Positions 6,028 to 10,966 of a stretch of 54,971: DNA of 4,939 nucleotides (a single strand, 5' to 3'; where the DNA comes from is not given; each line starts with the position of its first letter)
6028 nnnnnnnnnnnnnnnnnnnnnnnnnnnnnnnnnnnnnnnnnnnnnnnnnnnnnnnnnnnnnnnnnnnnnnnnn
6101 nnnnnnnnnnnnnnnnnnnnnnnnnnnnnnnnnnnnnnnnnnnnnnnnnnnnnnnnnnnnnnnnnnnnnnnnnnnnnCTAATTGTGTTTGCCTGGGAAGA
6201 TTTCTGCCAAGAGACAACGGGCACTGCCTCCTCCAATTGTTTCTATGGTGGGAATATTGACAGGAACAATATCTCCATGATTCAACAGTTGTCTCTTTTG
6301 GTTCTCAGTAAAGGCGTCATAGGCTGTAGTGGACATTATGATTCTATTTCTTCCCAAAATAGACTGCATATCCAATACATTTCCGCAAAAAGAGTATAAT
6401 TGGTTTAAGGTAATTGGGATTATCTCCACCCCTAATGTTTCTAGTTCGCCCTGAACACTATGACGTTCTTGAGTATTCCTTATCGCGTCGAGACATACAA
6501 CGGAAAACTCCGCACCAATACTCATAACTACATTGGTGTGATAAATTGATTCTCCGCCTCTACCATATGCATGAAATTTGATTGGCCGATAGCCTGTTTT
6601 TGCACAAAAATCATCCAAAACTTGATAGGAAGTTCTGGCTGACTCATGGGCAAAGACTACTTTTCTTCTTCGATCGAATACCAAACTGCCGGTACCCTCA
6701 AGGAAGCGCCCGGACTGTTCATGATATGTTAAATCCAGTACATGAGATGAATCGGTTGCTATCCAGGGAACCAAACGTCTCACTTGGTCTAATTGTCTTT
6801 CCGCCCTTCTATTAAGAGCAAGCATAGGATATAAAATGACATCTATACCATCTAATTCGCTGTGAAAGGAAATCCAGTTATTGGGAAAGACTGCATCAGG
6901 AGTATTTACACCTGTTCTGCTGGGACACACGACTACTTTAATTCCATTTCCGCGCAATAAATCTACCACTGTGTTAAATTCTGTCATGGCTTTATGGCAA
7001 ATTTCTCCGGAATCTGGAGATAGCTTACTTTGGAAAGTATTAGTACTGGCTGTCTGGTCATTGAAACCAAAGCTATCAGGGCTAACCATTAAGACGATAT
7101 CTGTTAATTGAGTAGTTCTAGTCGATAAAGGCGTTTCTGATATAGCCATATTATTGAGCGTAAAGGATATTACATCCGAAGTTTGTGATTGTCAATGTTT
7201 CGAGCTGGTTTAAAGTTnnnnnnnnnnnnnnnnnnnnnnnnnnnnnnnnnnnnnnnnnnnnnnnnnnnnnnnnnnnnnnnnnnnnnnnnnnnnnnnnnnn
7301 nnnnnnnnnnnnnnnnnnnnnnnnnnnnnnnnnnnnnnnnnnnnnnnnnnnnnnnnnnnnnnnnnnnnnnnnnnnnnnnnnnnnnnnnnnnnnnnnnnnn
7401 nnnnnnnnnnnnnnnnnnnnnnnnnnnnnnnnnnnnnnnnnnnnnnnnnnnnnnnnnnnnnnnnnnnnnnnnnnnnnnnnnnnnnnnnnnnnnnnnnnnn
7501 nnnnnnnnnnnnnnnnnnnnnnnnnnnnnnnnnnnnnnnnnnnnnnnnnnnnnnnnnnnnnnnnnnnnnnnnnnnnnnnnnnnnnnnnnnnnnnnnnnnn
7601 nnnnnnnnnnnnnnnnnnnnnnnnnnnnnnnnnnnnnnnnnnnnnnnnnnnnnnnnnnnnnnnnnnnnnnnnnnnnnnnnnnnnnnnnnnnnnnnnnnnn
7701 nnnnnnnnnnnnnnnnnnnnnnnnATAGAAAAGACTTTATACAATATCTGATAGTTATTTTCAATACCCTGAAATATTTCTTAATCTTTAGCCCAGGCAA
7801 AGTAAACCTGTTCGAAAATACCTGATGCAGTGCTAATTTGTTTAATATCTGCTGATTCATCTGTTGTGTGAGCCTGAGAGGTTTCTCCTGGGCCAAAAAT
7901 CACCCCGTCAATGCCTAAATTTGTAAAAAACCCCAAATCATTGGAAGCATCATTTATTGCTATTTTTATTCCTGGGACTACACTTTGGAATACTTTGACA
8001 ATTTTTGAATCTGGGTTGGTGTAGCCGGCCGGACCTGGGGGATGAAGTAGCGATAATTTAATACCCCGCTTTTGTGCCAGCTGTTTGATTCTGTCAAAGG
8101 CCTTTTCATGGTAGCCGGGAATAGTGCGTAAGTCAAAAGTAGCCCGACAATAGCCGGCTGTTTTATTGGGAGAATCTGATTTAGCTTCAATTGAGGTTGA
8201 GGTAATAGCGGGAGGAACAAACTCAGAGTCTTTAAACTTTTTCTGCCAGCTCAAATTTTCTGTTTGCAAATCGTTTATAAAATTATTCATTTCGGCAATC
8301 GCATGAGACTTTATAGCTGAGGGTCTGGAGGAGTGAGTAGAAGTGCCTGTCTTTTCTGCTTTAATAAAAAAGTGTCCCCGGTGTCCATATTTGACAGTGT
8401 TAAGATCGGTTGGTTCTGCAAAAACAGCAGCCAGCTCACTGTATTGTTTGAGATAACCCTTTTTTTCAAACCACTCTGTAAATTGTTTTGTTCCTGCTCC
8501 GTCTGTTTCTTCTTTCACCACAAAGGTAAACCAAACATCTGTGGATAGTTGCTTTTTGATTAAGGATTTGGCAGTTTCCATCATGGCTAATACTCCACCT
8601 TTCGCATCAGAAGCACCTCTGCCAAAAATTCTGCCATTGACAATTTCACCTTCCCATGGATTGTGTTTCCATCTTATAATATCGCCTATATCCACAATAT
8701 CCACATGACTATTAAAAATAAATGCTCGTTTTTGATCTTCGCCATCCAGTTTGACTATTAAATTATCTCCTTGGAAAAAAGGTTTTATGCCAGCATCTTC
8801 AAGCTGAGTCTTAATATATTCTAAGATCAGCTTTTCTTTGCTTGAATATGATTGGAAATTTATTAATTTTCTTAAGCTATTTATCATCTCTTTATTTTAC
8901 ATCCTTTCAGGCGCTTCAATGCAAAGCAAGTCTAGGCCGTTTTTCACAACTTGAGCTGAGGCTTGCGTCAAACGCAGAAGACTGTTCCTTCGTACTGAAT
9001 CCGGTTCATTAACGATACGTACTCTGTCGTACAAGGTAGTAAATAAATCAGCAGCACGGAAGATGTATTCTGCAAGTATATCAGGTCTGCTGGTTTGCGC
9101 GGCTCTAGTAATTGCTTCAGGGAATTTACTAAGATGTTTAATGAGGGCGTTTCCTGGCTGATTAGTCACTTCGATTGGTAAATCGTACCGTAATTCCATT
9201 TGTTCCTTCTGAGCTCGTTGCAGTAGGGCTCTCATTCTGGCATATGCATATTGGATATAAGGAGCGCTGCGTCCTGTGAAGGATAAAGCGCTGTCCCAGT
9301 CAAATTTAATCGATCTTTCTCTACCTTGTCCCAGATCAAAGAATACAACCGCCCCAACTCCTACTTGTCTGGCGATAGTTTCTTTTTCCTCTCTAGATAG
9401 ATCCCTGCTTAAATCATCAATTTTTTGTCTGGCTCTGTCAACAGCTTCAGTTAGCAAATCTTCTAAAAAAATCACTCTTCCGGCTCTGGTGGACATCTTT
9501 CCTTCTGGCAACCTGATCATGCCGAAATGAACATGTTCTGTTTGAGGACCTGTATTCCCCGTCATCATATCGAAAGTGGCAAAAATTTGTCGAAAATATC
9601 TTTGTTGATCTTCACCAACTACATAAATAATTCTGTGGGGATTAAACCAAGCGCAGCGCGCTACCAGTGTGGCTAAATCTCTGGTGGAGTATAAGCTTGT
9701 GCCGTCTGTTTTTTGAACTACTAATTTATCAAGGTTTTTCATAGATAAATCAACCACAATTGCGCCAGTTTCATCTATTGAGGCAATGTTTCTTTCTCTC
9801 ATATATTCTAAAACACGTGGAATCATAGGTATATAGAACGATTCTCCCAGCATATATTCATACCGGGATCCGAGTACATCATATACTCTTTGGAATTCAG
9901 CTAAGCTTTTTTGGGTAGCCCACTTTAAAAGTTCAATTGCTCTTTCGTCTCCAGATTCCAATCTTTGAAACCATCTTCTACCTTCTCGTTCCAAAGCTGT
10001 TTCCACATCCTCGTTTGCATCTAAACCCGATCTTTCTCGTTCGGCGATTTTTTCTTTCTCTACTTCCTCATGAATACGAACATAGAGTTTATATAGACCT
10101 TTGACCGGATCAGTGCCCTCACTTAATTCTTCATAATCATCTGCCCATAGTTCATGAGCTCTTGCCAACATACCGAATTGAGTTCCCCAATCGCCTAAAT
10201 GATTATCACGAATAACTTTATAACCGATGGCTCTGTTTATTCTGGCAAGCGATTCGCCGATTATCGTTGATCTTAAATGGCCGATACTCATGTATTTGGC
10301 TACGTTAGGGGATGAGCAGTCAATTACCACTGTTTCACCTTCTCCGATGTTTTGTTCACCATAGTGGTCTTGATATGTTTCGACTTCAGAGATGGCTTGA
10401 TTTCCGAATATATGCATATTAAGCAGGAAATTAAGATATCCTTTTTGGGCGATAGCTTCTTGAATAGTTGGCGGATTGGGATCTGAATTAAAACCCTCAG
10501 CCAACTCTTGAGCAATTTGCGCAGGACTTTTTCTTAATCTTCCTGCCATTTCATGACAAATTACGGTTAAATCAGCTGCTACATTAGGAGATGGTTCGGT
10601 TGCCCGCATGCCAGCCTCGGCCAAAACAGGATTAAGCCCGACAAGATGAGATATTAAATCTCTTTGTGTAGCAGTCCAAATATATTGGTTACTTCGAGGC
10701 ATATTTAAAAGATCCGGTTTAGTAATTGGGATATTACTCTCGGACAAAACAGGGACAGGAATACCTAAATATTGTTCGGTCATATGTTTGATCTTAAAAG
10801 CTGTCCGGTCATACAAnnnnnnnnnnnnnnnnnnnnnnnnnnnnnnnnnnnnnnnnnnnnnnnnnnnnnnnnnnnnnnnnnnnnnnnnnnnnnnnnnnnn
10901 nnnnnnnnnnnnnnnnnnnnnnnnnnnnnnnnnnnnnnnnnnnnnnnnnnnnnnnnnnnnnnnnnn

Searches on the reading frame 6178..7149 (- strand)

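Call 50: search_protein_families(library=pfam, proteins=[window:6178-7149:-], max_evalue=0.00001)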
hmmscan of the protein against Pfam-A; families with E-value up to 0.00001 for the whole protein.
window:6178-7149:- (323 aa): 1 family
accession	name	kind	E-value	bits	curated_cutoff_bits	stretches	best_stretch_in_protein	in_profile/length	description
PF19420.4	DDAH_eukar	-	1.3e-89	300.7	23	1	27-318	1-291/291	N,N dimethylarginine dimethylhydrolase, eukaryotic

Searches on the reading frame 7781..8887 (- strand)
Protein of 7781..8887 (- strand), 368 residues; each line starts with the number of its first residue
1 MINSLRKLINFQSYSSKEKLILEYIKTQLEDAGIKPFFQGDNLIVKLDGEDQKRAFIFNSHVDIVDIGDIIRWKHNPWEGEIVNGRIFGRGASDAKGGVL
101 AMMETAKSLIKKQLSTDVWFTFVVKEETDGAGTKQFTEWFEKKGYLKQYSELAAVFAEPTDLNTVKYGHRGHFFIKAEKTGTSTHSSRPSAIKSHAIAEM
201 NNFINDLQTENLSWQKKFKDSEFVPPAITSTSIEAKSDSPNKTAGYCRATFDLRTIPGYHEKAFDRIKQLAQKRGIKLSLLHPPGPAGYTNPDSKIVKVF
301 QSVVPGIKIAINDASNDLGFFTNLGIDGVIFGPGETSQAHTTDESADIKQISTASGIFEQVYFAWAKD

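Call 50: search_protein_families(library=pfam, proteins=[window:7781-8887:-], max_evalue=0.00001)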
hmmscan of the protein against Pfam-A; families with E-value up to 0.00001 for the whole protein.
window:7781-8887:- (368 aa): 4 families
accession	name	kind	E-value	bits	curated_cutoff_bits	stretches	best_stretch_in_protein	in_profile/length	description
PF01546.33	Peptidase_M20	-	1.4e-26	94.2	24.6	1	57-361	1-203/206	Peptidase family M20/M25/M40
PF07687.19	M20_dimer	-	1.7e-11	44.4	21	1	167-273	1-101/107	Peptidase dimerisation domain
PF04389.22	Peptidase_M28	-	9.3e-10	39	21.3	1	42-174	1-104/193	Peptidase family M28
PF05343.19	Peptidase_M42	-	9.5e-06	25.3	23.2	0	65-138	108-178/292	M42 glutamyl aminopeptidase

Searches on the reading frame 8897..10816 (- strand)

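Call 50: search_protein_families(library=pfam, proteins=[window:8897-10816:-], max_evalue=0.00001)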
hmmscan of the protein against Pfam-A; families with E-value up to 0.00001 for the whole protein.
window:8897-10816:- (639 aa): 2 families
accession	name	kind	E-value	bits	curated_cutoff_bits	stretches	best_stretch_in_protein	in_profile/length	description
PF00750.26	tRNA-synt_1d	-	3.1e-79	266.9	23.3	1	153-507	12-349/349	tRNA synthetases class I (R), catalytic domain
PF05746.21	DALR_1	-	1.8e-26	93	22.3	1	521-639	1-117/117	DALR anticodon binding domain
